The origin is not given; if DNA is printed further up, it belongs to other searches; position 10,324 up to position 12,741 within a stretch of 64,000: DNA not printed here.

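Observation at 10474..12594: A 706-aa multi-HTH protein of unknown family sits where stalk protein P1/L12 is normally encoded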

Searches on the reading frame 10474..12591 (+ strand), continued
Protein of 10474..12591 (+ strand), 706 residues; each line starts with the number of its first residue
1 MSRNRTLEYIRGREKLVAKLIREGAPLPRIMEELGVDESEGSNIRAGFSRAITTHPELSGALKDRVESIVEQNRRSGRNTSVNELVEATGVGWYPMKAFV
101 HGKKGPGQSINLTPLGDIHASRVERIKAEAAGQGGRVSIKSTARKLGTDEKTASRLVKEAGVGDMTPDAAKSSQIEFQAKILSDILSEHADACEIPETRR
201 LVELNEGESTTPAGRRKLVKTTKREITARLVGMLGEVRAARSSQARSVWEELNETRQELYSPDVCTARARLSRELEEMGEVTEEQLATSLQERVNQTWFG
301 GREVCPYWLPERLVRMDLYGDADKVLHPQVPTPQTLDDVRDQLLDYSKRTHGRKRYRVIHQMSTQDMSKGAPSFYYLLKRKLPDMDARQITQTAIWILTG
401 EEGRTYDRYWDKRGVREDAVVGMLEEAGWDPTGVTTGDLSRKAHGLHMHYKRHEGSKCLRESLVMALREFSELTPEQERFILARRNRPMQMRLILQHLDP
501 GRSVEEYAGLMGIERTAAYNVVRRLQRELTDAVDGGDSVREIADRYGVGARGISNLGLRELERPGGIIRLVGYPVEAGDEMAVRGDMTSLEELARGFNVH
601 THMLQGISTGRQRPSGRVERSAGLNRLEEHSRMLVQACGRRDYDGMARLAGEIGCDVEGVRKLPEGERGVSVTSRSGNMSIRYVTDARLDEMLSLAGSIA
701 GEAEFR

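Call 35: search_solved_structures(query=A1, max_evalue=10, show_alignments=3)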
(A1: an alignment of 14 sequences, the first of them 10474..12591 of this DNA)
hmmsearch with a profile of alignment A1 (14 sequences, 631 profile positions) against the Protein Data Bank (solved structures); distinct sequences matched with E-value up to 10: 1.
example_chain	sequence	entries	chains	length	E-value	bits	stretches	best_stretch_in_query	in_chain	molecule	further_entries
8g4k_A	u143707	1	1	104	0.18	13.7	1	553-626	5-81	5HCS_TGFBR2_1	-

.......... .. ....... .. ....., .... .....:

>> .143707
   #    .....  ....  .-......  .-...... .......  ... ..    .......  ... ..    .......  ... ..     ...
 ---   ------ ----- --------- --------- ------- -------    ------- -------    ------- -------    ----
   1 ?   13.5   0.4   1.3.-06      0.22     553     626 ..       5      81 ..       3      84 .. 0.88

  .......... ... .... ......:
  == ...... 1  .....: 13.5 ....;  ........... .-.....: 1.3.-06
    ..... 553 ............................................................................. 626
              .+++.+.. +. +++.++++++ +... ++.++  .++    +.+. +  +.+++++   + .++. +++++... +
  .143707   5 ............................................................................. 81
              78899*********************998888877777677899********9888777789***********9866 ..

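Call 36: search_protein_families(library=pfam, alignment_id=A3, max_evalue=0.01)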
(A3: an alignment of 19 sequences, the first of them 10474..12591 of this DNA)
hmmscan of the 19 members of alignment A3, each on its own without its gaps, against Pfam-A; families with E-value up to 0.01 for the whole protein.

A. member 1, window:10474-12591:+ (706 aa): 5 families
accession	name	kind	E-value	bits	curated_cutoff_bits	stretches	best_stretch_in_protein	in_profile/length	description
PF13384.12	HTH_23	-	1.3e-07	31.7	24.6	0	16-39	9-32/50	Homeodomain-like domain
PF13518.12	HTH_28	-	2.3e-07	31.2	25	0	135-158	12-34/52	Helix-turn-helix domain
PF13551.12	HTH_29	-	0.00016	22.2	28.1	0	493-526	3-37/64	Winged helix-turn helix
PF01527.26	HTH_Tnp_1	-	0.0006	20.4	24.1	0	136-180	23-66/75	Transposase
PF13542.12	HTH_Tnp_ISL3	-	0.0096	15.8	27.4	0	136-159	27-49/51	Helix-turn-helix domain of transposase family ISL3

B. families by the number of members that match (of 19 scanned): 14 families
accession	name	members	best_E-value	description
PF13384.12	HTH_23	5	1.3e-07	Homeodomain-like domain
PF13412.12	HTH_24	4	1.9e-06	Winged helix-turn-helix DNA-binding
PF13518.12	HTH_28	2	2.3e-07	Helix-turn-helix domain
PF13551.12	HTH_29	2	0.00016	Winged helix-turn helix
PF13936.12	HTH_38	1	4.4e-07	Helix-turn-helix domain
PF12802.13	MarR_2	1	4.6e-05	MarR family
PF13565.12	HTH_32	1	0.00032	Homeodomain-like domain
PF01527.26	HTH_Tnp_1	1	0.0006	Transposase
PF12728.13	HTH_17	1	0.0018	Helix-turn-helix domain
PF01022.26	HTH_5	1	0.0025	Bacterial regulatory protein, arsR family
PF01381.28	HTH_3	1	0.0062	Helix-turn-helix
PF23991.1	DUF7310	1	0.0063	Coiled-coil region of unknown function (DUF7310)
PF04965.19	GPW_gp25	1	0.0079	Baseplate wedge protein gp25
PF13542.12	HTH_Tnp_ISL3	1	0.0096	Helix-turn-helix domain of transposase family ISL3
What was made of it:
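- Other members hit HTH_23, HTH_24, HTH_28, HTH_29, HTH_38 and MarR_2 (call 36).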

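Call 37: search_protein_families(library=padloc, alignment_id=A3, max_evalue=0.01)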
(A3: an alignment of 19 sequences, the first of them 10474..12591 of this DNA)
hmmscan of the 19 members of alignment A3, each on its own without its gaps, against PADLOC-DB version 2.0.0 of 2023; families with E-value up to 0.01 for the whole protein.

A. member 1, window:10474-12591:+ (706 aa): 1 family
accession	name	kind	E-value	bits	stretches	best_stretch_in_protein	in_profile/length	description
PDLC01268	CasR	-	0.0054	14.7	0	134-159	135-160/179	"CAS-I,CAS-II,CAS-III,CAS-IV,CAS-V,CAS-VI; associated_signaling"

B. families by the number of members that match (of 19 scanned): 3 families
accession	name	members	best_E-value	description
PDLC01848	CARF3--CARF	1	0.00098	-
PDLC01268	CasR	1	0.0054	"CAS-I,CAS-II,CAS-III,CAS-IV,CAS-V,CAS-VI; associated_signaling"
PDLC04133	mad1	1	0.0072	mads_1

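Call 45: find_related_loci(query=A2, collection=viral_contigs, flank=8000)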
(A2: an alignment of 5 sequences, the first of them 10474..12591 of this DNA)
Query A2 (706 aa) in viral_contigs; peptide patterns used: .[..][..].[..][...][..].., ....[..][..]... (x = any residue, [..] = any of these).
54 stretches matched a pattern, but none encodes a relative of the query by tblastn (E <= 1e-3).
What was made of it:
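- Tried and rejected: The scan with the 5-sequence alignment found nothing (call 45).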

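Call 46: search_dna_similar(query=window:10474-12591:+, collection=phages, mode=protein, max_evalue=0.001)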
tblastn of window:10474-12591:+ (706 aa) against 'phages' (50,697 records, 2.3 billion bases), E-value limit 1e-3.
No match.

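Call 47: search_dna_similar(query=window:10474-12591:+, collection=plasmids, mode=protein, max_evalue=0.001)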
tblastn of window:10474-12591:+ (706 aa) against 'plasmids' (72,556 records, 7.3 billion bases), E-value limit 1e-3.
No match.
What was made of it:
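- On Phage terminase small subunit, or another phage or defence HTH protein: No match in IMG/VR, phage or plasmid collections (calls 45-47).
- No hits in viral contigs, phage records or plasmids (calls 45-47).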

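Call 48: find_related_loci(query=A2, collection=metagenome_contigs, flank=10000)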
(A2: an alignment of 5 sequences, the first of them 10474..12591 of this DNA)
Query A2 (706 aa) in metagenome_contigs; peptide patterns used: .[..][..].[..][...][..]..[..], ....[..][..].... (x = any residue, [..] = any of these).
102 stretches matched a pattern; 2 encode a relative of the query (tblastn E <= 1e-3); 2 distinct loci.
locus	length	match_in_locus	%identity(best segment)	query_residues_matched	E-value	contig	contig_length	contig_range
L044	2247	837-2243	38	2-467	4e-92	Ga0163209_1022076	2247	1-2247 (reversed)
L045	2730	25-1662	32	170-706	2e-74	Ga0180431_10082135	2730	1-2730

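Call 49: predict_structure(alignment_id=A3)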
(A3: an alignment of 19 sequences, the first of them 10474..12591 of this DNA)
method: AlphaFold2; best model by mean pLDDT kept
length: 706 residues; sequences in the alignment: 19
mean_pLDDT: 83.7   pTM: 0.45
mean pLDDT of the five models: 83.7, 83.4, 81.9, 81.7, 80.7
residues with pLDDT >= 90: 222; 70-90: 398; 50-70: 73; < 50: 13
segments of 3 or more residues with pLDDT < 50: 104-107, 164-169
pLDDT, mean of each block of 10 residues (from residue 1): 74 92 88 83 84 89 89 74 85 85 56 57 75 68 71 80 54 78 79 77 74 83 91 90 85 85 87 79 84 91 89 87 88 86 92 79 89 89 89 87 63 87 88 89 87 87 92 86 88 89 87 90 91 88 91 75 66 66 87 90 84 85 94 94 94 94 88 89 91 93 87
secondary structure, 60 per line:
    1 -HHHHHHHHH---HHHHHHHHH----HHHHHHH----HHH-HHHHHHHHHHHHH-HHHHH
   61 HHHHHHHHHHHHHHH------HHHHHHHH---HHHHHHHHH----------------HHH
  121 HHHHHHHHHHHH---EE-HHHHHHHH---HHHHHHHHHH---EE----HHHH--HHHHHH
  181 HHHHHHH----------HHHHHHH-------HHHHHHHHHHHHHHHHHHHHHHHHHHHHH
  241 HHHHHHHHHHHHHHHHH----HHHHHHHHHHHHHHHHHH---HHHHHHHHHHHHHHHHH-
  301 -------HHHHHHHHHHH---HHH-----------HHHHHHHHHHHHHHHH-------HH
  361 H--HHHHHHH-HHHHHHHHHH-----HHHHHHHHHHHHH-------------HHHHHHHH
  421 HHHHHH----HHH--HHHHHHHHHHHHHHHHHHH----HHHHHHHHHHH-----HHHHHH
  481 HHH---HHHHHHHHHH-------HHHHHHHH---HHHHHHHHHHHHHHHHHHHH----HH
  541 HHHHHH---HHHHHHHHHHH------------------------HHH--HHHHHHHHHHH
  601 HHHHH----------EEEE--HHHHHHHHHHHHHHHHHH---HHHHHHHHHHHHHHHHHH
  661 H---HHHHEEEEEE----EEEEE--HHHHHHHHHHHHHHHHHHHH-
elements in order (helices of 4 or more, strands of 3 or more residues): H2-10 H14-22 H27-33 H42-54 H56-75 H82-89 H93-101 H118-132 H139-146 H150-159 H169-172 H175-187 H198-204 H212-257 H262-279 H283-299 H308-318 H336-351 H364-370 H372-381 H387-399 H413-426 H436-454 H459-469 H475-483 H487-496 H504-511 H515-534 H539-546 H550-560 H590-605 E616-619 H622-639 H643-661 H665-668 E669-674 E679-683 H686-705
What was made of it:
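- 10639..10776 (+): HTH module 2 (aa 56-101; includes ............). AF2 helices 56-75, 82-89 and 93-101 (call 49).
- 10825..10950 (+): HTH module 3 (aa 118-159; includes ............). AF2 helices 118-132, 139-146 and 150-159 (call 49).
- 11107..11370 (+): Long helical, coiled-coil-like segment (aa 212-299; includes a 46-residue helix). AF2 helices 212-257, 262-279 and 283-299 (call 49).
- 12088..12153 (+): HTH module 6 (aa 539-560; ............). It is the most conserved HTH of the family. AF2 helices 539-546 and 550-560 (call 49).
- On Sigma-70 region 4 / LuxR (GerE) HTH: AF2 shows helices 475-483, 487-496, 504-511 and 515-534 (call 49).
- The four-helix layout of aa 475-534 and the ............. 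start resemble region 4 (call 49).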

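Call 52: fold_search(model_id=the predicted structure, library=pdb)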
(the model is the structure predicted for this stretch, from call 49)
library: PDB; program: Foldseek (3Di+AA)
matches with E <= 10: 177; with E <= 0.001: 0
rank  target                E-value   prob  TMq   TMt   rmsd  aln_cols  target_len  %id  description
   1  3m62_A                1.9e-02  0.21  0.09  0.07  34.0       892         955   10  Crystal structure of Ufd2 in complex with the ubiquitin-like (UBL) domain of Rad23 (released 2010-04-28)
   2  7t7c_A                1.0e-01  0.20  0.11  0.09  26.6       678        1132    9  The hexagonal organization of Munc13-1 C1-C2B-MUN-C2C domains between lipid bilayers (released 2022-02-09)
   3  9fmd_I                1.6e-01  0.20  0.13  0.13  28.3       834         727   11  Integrative model of the human post-catalytic spliceosome (P-complex) (released 2024-07-10)
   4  9j0a_D                2.8e-01  0.13  0.12  0.11  25.0       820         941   10  Complex structure of ANKRD11/STAG2/RAD21 (released 2025-03-19)
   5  5l9t_N                3.3e-01  0.14  0.11  0.12  31.0       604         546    9  Model of human Anaphase-promoting complex/Cyclosome (APC/C-CDH1) with E2 UBE2S poised for polyubiquitination where UBE (released 2016-10-26)
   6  2qj0                  3.3e-01  0.14  0.14  0.12  33.6       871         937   11  Structure of the yeast U-box-containing ubiquitin ligase Ufd2p (released 2007-09-18)
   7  8tl7_A                3.4e-01  0.10  0.09  0.09  28.9       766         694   13  CryoEM Structure of a Computationally Designed T3 Tetrahedral Nanocage (released 2024-03-13)
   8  7wkk_D                3.9e-01  0.10  0.11  0.09  26.9       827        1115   11  Cryo-EM structure of the IR subunit from X. laevis NPC (released 2022-03-30)
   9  7w1m_D                4.7e-01  0.15  0.13  0.11  23.5       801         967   10  Cryo-EM structure of human cohesin-CTCF-DNA complex (released 2023-05-31)
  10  7wkk_d                4.9e-01  0.11  0.13  0.09  26.9       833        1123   10  Cryo-EM structure of the IR subunit from X. laevis NPC (released 2022-03-30)
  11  6zqb_UJ               6.3e-01  0.10  0.10  0.08  51.1       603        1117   10  Cryo-EM structure of the 90S pre-ribosome from Saccharomyces cerevisiae, state B2 (released 2020-09-23)
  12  6wc3_A                6.5e-01  0.11  0.13  0.15  23.5       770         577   10  Crystal structure of the SNARE Sec20 bound to Dsl1 complex subunit Tip20 (released 2020-05-27)
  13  7dqb_A                8.3e-01  0.16  0.09  0.21  16.5       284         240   12  Crystal structure of an IclR homolog complexed with 4-hydroxybenzoate from Microbacterium hydrocarbonoxydans in P21212 (released 2021-05-05)
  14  4gax                  8.3e-01  0.07  0.08  0.09  32.7       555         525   12  Crystal Structure of an alpha-Bisabolol synthase mutant (released 2013-03-13)
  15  7wkk_f                8.6e-01  0.06  0.09  0.07  27.9       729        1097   10  Cryo-EM structure of the IR subunit from X. laevis NPC (released 2022-03-30)
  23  2xv4                  1.3e+00  0.04  0.07  0.09  32.5       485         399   12  Structure of Human RPC62 (partial) (released 2011-03-02)
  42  1lva                  2.7e+00  0.18  0.10  0.22  13.2       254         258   14  Crystal structure of a C-terminal fragment of Moorella thermoacetica elongation factor SelB (released 2002-08-21)
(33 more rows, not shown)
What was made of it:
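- Closest known: Proteins built from arrays of HTH or winged-helix domains. Same: They appear among the low-probability local fold hits (1lva, 2xv4; call 52).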

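Call 60: fold_search(model_id=the predicted structure, library=viral)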
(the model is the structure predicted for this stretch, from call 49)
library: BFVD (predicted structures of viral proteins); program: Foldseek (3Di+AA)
matches with E <= 10: 230; with E <= 0.001: 1
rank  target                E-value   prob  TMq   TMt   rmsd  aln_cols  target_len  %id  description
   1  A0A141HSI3            8.5e-04  0.95  0.10  0.14  38.9       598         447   12  (no name in the UniProt tables at hand)
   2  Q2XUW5                1.1e-03  0.96  0.11  0.15  37.6       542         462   12  (no name in the UniProt tables at hand)
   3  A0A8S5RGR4            3.5e-02  0.20  0.09  0.08  33.7       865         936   10  Chromosome segregation ATPase (Fragment) [virus sp. ctiha2]
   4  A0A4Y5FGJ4            5.6e-02  0.23  0.10  0.07  32.7       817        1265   11  Tape measure protein [Lactobacillus phage 3-521]
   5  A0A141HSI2            7.2e-02  0.90  0.10  0.23  18.7       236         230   15  (no name in the UniProt tables at hand)
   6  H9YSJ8                1.2e-01  0.75  0.11  0.14  17.7       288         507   15  (no name in the UniProt tables at hand)
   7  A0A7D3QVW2            1.6e-01  0.21  0.11  0.11  28.4       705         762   10  Ubiquitin conjugation factor E4 with U-box domain [Fadolivirus FV1/VV64]
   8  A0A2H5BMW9            1.8e-01  0.09  0.08  0.08  38.2       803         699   11  Uncharacterized protein [Vibrio phage VEN]
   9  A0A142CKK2            2.4e-01  0.12  0.11  0.10  34.4       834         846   11  (no name in the UniProt tables at hand)
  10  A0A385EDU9            2.8e-01  0.30  0.07  0.12  26.4       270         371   14  Uncharacterized protein [Caulobacter phage CcrSC]
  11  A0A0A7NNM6            2.8e-01  0.13  0.10  0.07  40.5       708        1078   11  Tape measure protein [Lactobacillus phage LfeInf]
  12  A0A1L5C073            3.8e-01  0.09  0.10  0.09  34.5       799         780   11  Putative internal virion protein [Aquamicrobium phage P14]
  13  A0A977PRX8            4.1e-01  0.77  0.08  0.25  10.9       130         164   22  (no name in the UniProt tables at hand)
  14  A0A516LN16            5.1e-01  0.30  0.11  0.20  25.2       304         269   16  (no name in the UniProt tables at hand)
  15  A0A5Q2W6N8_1          5.1e-01  0.06  0.09  0.06  39.6       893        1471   12  (no name in the UniProt tables at hand)
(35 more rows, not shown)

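Call 62: search_protein_families(library=pfam, proteins=[L037:1740-2234:+, L039:9299-9886:+, L038:8585-9157:+, L038:9161-9520:+, L035:7902-8639:-], max_evalue=0.001)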
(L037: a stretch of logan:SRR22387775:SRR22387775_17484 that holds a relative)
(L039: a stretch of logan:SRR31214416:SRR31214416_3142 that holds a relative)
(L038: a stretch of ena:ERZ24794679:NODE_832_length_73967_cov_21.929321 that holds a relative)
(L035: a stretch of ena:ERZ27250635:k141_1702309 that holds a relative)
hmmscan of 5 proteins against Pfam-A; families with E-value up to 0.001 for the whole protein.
L037:1740-2234:+ (165 aa): 0 families

L039:9299-9886:+ (196 aa): 1 family
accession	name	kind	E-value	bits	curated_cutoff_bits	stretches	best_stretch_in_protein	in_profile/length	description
PF12728.13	HTH_17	-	7.5e-07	29.8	27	1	6-57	1-50/51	Helix-turn-helix domain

L038:8585-9157:+ (191 aa): 0 families

L038:9161-9520:+ (120 aa): 0 families

L035:7902-8639:- (246 aa): 1 family
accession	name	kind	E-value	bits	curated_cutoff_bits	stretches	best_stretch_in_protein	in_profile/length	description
PF08242.18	Methyltransf_12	-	0.00018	22.6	30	1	59-161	1-98/98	Methyltransferase domain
